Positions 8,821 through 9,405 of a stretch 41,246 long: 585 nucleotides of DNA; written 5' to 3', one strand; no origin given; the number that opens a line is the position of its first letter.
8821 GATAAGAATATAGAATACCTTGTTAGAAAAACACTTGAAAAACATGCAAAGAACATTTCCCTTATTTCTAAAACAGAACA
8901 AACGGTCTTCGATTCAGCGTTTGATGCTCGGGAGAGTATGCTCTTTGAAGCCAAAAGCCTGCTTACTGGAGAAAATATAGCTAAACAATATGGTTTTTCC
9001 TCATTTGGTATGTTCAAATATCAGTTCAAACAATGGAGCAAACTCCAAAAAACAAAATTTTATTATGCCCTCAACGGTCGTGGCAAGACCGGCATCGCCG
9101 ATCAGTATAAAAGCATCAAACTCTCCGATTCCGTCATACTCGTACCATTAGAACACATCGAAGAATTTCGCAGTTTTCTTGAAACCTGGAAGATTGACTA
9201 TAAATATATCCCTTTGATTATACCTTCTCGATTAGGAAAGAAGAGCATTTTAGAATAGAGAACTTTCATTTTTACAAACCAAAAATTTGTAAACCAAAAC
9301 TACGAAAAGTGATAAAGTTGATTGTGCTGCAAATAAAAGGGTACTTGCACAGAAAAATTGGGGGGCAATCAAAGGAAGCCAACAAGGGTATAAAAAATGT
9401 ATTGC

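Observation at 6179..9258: Two paralogous HEPN-like + nucleotidyltransferase cassettes flank trxB, with unusual gene order and motifs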

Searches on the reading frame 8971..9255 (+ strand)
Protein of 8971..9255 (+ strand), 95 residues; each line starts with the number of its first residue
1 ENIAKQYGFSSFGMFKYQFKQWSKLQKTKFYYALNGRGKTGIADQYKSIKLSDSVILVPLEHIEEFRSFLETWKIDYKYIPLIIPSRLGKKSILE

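Call 38: search_protein_families(library=pfam, proteins=[window:8971-9255:+], max_evalue=10)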
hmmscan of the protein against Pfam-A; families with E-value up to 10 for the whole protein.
seq(95 aa): 1 family
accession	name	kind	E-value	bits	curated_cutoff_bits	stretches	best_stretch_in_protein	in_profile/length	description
PF02244.21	Propep_M14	-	0.084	13.4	22.1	1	55-78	37-60/73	Carboxypeptidase activation peptide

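Call 58: search_solved_structures(query=A5, max_evalue=10, show_alignments=3)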
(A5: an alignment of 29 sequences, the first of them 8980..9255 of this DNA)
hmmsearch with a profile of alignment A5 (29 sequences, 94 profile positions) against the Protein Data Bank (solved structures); distinct sequences matched with E-value up to 10: 6.
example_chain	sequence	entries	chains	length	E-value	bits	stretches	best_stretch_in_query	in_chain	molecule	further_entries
1y81_A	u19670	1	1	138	0.2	15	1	57-93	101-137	conserved hypothetical protein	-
7vw0_A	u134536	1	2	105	0.41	13.9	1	45-76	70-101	DUF305 domain-containing protein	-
8za7_B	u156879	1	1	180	1.1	12.5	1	39-76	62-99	Lmo0066 protein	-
1o6x_A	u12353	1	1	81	1.2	12.5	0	54-77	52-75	PROCARBOXYPEPTIDASE A2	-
9yfx_A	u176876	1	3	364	7.2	10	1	14-76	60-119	KrKA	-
9yfy_A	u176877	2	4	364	7.3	9.9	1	14-76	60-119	KrKA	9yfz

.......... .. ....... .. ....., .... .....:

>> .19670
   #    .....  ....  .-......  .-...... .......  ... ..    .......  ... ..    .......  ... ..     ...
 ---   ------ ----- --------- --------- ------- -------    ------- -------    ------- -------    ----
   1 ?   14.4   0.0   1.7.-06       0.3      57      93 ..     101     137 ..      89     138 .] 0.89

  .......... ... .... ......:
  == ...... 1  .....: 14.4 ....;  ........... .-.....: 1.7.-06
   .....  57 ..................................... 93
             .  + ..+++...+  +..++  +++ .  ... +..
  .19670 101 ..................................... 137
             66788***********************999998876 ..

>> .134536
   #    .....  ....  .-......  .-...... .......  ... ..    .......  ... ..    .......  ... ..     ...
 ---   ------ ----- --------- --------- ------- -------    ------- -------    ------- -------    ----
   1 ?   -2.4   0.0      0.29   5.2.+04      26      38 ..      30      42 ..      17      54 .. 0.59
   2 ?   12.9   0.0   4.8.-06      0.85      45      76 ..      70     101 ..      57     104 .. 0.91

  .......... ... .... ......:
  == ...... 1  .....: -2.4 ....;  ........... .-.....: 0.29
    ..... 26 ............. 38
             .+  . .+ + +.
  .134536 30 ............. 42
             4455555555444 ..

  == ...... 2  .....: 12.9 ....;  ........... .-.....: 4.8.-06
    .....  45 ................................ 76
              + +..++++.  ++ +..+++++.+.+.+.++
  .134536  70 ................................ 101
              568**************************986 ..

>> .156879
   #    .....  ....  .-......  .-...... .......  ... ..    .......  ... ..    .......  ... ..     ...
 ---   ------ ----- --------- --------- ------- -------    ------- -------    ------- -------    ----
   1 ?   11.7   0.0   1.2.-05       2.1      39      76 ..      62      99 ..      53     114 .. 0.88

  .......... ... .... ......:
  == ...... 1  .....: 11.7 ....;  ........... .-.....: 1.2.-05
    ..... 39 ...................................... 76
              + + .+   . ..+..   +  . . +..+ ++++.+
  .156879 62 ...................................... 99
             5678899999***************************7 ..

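Call 68: search_protein_representatives(alignment_id=A5)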
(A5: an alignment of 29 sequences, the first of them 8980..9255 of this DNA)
Query: 29 sequences, 94 profile positions. Proteins with E-value up to 0.001 (for the whole library): 396; up to 1e-10: 123; up to 1e-30: 4. The best 150 are listed.
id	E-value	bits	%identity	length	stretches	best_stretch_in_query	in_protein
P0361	1.8e-38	146.5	-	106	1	1-92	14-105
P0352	3.0e-35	136.2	-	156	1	2-93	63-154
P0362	2.3e-34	133.4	-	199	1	2-93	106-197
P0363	8.3e-31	122.0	-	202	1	2-93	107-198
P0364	3.0e-29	117.0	-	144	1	1-93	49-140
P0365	1.3e-26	108.6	-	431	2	5-82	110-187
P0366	2.5e-25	104.4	-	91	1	5-92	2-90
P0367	2.7e-25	104.3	-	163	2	6-74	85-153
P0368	1.1e-24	102.3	-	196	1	1-93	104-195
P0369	8.0e-24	99.6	-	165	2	11-84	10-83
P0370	5.9e-23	96.8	-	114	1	2-89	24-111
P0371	7.9e-23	96.4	-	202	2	9-86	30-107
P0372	9.2e-22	93.0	-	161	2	4-79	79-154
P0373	3.1e-21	91.3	-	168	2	9-82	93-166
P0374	2.2e-20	88.6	-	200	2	18-75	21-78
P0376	3.8e-20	87.8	-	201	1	3-88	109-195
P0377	4.7e-20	87.5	-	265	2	9-78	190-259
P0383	1.0e-18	83.2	-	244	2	8-81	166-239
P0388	3.3e-18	81.6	-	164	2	9-76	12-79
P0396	8.9e-17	77.0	-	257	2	4-83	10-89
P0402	1.6e-16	76.2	-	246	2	8-83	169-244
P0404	2.5e-16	75.6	-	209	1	1-93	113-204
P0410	1.5e-15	73.1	-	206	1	2-92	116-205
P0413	1.9e-15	72.8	-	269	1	2-92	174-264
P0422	5.7e-14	68.0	-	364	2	2-82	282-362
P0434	3.3e-13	65.6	-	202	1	9-83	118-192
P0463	6.0e-12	61.5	-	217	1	10-83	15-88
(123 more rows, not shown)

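Call 70: search_protein_families(library=pfam, proteins=[P0365, P0422, P0377, P0383, P0396, P0402, P0367, P0371, P0413, P0463], max_evalue=0.01)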
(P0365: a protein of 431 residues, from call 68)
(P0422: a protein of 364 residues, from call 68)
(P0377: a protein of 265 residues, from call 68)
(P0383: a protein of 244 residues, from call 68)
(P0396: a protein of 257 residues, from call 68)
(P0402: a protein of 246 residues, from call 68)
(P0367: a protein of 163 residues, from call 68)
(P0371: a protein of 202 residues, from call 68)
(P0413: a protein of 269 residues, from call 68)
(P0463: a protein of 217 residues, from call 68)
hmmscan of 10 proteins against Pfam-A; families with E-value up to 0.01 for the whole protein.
P0365 (431 aa): 0 families

P0422 (364 aa): 4 families
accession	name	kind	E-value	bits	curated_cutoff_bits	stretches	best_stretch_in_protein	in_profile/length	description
PF01939.22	NucS_C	-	4.5e-12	46.5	24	1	7-95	5-90/124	Endonuclease NucS C-terminal domain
PF18765.7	Polbeta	-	3.5e-05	24.3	26.9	1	192-277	3-90/93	Polymerase beta, Nucleotidyltransferase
PF01909.29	NTP_transf_2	-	4.9e-05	24.1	21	1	198-251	11-72/93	Nucleotidyltransferase domain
PF02021.23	UPF0102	-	0.0046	17.7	23.6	0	16-70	8-54/80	Uncharacterised protein family UPF0102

P0377 (265 aa): 0 families

P0383 (244 aa): 0 families

P0396 (257 aa): 0 families

P0402 (246 aa): 0 families

P0367 (163 aa): 0 families

P0371 (202 aa): 0 families

P0413 (269 aa): 0 families

P0463 (217 aa): 0 families

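Call 72: search_protein_families(library=phrogs, proteins=[window:8980-9255:+, P0367, P0369, P0422], max_evalue=1)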
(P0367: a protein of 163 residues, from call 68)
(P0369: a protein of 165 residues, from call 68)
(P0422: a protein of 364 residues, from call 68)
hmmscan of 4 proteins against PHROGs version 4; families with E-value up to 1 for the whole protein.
window:8980-9255:+ (92 aa): 1 family
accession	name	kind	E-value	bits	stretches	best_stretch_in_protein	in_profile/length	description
phrog_4764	-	integration and excision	0.34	12.1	1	13-49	18-54/80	excisionase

P0367 (163 aa): 2 families
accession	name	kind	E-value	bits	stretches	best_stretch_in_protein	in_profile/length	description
phrog_969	-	unknown function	0.084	14.3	0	74-99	23-46/79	-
phrog_18156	-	unknown function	0.18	13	1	86-110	16-41/81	-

P0369 (165 aa): 8 families
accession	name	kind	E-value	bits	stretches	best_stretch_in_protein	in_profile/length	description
phrog_31380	-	unknown function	0.0003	21.8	2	19-63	26-69/91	-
phrog_5068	-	unknown function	0.051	14.7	0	98-149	26-72/84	-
phrog_36531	-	unknown function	0.13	13.8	0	72-109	7-44/88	-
phrog_1863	-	unknown function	0.2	12.6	0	124-142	43-63/97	-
phrog_12203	-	unknown function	0.23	12.3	0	18-31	3-16/66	-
phrog_12372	-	unknown function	0.37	11.7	0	46-67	94-115/120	-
phrog_29235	-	unknown function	0.49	11.3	0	41-52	15-26/32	-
phrog_22721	-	unknown function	0.54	11.6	0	82-136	44-97/116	-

P0422 (364 aa): 3 families
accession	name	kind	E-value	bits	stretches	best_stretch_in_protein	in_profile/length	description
phrog_36793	-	unknown function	1.1e-09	38.9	1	4-113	191-293/321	-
phrog_17607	-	unknown function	0.034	15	1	3-24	10-31/52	-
phrog_22164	-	unknown function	0.59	11.7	1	89-161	32-104/111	-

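Call 73: search_protein_families(library=ncbifam, proteins=[window:8980-9255:+, P0367, P0369, P0371, P0396], max_evalue=1)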
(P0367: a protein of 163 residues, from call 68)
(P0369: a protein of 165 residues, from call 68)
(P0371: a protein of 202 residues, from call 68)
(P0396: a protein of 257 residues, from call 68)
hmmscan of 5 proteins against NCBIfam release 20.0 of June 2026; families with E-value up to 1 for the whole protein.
window:8980-9255:+ (92 aa): 0 families

P0367 (163 aa): 0 families

P0369 (165 aa): 2 families
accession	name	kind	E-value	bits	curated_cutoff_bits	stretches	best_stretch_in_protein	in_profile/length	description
NF040831.1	sulfhyd_ShyD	equivalog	0.039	13.5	460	0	45-79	144-178/240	NAD(P)-dependent hydrogenase/sulfhydrogenase 2 subunit delta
NF007428.1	PRK09973.1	equivalog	0.053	14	120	0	37-75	18-56/85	lipoprotein YqhH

P0371 (202 aa): 1 family
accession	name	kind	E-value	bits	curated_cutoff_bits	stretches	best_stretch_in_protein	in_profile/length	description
NF007276.0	PRK09733.1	equivalog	0.061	13.1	189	1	68-124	55-110/183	fimbrial-like protein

P0396 (257 aa): 1 family
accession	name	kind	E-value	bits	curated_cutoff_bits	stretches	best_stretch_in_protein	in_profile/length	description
NF047990.1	Co_MTase_MtgA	equivalog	0.0069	16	550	0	9-55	145-188/306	[methyl-Co(III) glycine betaine-specific corrinoid protein]--tetrahydrofolate methyltransferase MtgA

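Call 77: search_solved_structures(query=A6, max_evalue=10, show_alignments=3)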
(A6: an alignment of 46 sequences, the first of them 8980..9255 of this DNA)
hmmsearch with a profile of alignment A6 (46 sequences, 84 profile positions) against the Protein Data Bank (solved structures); distinct sequences matched with E-value up to 10: 3.
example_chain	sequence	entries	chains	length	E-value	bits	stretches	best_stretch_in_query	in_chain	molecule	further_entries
2ct6_A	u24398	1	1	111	0.48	13.5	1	52-83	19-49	sh3 domain-binding glutamic acid-rich-like protein 2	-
8iah_Z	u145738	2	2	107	0.67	13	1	55-83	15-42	SH3 domain-binding glutamic acid-rich-like protein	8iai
7c12_A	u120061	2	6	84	0.94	12.5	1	60-82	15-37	Glutaredoxin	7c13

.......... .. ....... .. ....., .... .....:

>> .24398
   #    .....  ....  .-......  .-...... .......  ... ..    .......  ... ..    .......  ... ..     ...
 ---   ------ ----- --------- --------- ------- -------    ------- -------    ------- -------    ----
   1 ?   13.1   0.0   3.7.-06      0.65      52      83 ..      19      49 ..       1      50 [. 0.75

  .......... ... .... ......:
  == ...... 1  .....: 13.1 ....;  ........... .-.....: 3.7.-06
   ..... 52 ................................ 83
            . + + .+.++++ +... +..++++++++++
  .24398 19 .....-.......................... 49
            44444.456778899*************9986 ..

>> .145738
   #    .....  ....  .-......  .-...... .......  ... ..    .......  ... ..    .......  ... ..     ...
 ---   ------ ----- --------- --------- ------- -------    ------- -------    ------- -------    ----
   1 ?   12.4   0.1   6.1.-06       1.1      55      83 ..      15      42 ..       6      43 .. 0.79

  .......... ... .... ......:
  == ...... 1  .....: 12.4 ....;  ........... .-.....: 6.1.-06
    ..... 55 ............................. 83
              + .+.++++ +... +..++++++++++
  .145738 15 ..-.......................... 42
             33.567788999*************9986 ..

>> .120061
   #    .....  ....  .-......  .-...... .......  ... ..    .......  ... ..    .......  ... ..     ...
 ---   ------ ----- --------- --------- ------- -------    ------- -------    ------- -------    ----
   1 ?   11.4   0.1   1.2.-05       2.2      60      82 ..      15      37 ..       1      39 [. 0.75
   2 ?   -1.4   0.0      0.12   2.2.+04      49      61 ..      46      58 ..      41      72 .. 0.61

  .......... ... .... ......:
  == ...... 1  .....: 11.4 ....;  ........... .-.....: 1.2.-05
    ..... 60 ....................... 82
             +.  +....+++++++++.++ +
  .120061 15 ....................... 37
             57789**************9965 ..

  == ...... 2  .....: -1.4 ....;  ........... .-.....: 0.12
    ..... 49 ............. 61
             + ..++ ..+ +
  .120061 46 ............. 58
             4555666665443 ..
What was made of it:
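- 8980..9258 (+): CTD of the cassette 2 NTase, about 92 aa, basic (pI 9.7), with the conserved K-x-[KR]-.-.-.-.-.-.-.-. motif. Proposed operator-binding domain. No curated family or PDB sequence match: calls 38, 58, 72, 73, 77.
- Tried and rejected: Pfam at E <= 10, NCBIfam, PHROGs, and two PDB profile searches with alignments A5 and A6 gave only chance hits (calls 38, 58, 72, 73, 77).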

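Call 85: list_cluster_members(proteins=[P0367, P0369, P0422, P0365, P0376, P0404, P0410, P0396, P0463, P0434])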
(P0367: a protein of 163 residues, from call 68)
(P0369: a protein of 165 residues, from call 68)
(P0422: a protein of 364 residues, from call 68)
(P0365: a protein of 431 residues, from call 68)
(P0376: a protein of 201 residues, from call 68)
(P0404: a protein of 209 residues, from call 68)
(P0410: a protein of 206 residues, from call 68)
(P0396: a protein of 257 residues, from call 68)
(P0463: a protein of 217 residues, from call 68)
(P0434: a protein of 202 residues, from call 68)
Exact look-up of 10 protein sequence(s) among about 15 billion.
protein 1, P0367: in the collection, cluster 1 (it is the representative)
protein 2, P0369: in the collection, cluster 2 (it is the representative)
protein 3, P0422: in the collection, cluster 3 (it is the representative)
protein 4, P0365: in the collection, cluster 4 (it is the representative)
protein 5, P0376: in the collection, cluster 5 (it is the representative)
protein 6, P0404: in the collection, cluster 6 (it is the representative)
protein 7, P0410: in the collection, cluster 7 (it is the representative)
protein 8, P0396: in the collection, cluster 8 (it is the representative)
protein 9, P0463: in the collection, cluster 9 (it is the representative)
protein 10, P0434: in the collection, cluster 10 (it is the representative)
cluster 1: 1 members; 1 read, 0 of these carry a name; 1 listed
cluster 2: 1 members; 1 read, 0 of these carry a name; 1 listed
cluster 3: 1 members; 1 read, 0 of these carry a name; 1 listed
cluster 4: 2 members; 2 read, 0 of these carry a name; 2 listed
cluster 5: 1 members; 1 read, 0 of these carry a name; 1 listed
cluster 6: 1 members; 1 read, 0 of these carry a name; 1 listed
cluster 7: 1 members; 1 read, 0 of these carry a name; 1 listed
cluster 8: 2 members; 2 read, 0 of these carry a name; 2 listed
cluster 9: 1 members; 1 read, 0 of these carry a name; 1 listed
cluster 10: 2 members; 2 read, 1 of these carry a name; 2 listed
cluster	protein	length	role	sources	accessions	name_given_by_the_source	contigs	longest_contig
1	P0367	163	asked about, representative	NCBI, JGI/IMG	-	-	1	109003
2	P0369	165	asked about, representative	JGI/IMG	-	-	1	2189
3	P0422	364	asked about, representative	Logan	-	-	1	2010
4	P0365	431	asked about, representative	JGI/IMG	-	-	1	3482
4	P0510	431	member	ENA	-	-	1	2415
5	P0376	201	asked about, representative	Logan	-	-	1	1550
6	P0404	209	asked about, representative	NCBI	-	-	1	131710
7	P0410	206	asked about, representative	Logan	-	-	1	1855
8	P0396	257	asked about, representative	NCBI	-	-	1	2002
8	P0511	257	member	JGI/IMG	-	-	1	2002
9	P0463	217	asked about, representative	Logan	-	-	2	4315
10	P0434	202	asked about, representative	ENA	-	-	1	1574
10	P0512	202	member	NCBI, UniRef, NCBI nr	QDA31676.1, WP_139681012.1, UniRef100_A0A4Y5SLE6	nucleotidyltransferase domain-containing protein [Thermococcus indicus] | Nucleotidyltransferase domain-containing protein n=1 Tax=Thermococcus indicus ...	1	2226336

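Call 86: find_encoding_contigs(protein=P0512, flank=4000, max_places=2)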
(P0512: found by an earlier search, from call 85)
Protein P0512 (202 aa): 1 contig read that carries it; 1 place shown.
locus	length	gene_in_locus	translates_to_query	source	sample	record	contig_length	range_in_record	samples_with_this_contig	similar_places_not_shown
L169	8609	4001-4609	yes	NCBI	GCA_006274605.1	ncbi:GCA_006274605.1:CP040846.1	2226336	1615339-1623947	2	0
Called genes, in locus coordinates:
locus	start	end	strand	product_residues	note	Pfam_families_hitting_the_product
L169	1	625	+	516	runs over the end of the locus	PF12161:HsdM_N, PF02384:N6_Mtase, PF07669:Eco57I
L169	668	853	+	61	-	-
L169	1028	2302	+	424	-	PF01420:Methylase_S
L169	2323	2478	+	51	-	-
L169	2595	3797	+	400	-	-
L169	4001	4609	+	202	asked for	PF01909:NTP_transf_2 (faint), PF18765:Polbeta (weak)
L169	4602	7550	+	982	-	PF04313:HSDR_N, PF04851:ResIII, PF18766:SWI2_SNF2, PF00271:Helicase_C (faint), PF22679:T1R_D3-like, PF11867:T1RH-like_C (weak)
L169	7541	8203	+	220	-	PF01863:YgjP-like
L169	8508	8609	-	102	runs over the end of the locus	PF00338:Ribosomal_S10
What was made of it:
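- A close NTase-CTD relative sits inside a type I restriction-modification operon in Thermococcus (call 86).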

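Call 87: find_encoding_contigs(protein=P0367, flank=5000, max_places=2)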
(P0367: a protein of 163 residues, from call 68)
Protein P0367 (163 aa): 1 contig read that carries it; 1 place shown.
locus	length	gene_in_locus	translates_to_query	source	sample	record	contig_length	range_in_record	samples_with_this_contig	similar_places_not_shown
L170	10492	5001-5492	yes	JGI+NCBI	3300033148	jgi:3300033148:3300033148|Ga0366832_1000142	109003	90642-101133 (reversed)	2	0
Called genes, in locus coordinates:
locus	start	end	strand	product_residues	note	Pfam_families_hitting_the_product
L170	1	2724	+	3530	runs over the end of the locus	?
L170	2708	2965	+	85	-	-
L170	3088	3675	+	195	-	PF18765:Polbeta (weak)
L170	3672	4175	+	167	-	-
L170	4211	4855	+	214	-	-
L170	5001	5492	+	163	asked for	-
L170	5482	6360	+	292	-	-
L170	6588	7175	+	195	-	-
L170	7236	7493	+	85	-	-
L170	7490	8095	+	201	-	-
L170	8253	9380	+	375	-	-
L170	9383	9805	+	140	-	-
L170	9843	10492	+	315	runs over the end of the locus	-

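Call 88: search_protein_families(library=pfam, proteins=[L169:2595-3797:+, L170:3088-3675:+, L170:3672-4175:+, L170:4211-4855:+, L170:5482-6360:+, L170:6588-7175:+, L170:7490-8095:+, L170:2708-2965:+], max_evalue=0.1)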
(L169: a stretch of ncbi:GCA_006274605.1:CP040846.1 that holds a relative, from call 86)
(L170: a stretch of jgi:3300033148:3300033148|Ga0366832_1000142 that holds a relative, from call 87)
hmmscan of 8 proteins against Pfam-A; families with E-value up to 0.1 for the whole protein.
L169:2595-3797:+ (400 aa): 0 families

L170:3088-3675:+ (195 aa): 11 families
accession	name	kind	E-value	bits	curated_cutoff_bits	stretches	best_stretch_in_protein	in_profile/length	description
PF18765.7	Polbeta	-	6.9e-06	26.6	26.9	1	95-174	5-89/93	Polymerase beta, Nucleotidyltransferase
PF22014.2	DUF6932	-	0.00059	20.7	27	1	91-153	39-95/142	Family of unknown function (DUF6932)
PF01909.29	NTP_transf_2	-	0.0023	18.7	21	1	107-160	18-78/93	Nucleotidyltransferase domain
PF03962.21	Mnd1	-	0.0089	16.7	23.5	0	12-62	2-56/60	Mnd1 HTH domain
PF19788.4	DUF6272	-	0.011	15.8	26.6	1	117-160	53-96/134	Family of unknown function (DUF6272)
PF14394.12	DUF4423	-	0.013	15.7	30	1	7-57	22-72/165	Domain of unknown function (DUF4423)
PF07106.19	TBPIP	-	0.015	15.7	22.8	1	10-65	5-62/62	TBPIP/Hop2 winged helix domain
PF13412.12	HTH_24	-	0.021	14.8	21.9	1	23-51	19-47/48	Winged helix-turn-helix DNA-binding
PF03441.19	FAD_binding_7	-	0.035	14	27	0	71-109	127-165/203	FAD binding domain of DNA photolyase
PF24487.1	NDC80_loop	-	0.073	13.2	27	1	93-169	84-160/233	Kinetochore protein NDC80 loop region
PF02302.22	PTS_IIB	-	0.078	14.1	23.6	0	96-141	26-67/90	PTS system, Lactose/Cellobiose specific IIB subunit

L170:3672-4175:+ (167 aa): 0 families

L170:4211-4855:+ (214 aa): 1 family
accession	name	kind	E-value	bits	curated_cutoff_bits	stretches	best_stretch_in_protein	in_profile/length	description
PF06305.16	LapA_dom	-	0.079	13.3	28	1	167-211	24-63/64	Lipopolysaccharide assembly protein A domain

L170:5482-6360:+ (292 aa): 2 families
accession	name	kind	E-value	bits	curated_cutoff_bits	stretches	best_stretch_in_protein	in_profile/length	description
PF09851.14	SHOCT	-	0.0054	16.9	27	1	38-61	5-28/28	Short C-terminal domain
PF14703.12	PHM7_cyt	-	0.045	14.4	27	1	15-96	37-121/174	Cytosolic domain of 10TM putative phosphate transporter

L170:6588-7175:+ (195 aa): 0 families

L170:7490-8095:+ (201 aa): 0 families

L170:2708-2965:+ (85 aa): 3 families
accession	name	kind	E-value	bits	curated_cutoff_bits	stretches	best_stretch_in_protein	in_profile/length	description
PF01402.27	RHH_1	-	0.0017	18.7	20.5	1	47-77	1-30/39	Ribbon-helix-helix protein, copG family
PF14384.12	BrnA_antitoxin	-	0.0032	18.3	26.1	1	25-59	9-48/68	BrnA antitoxin of type II toxin-antitoxin system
PF15919.11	HicB_lk_antitox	-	0.029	15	27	1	43-76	87-119/123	HicB_like antitoxin of bacterial toxin-antitoxin system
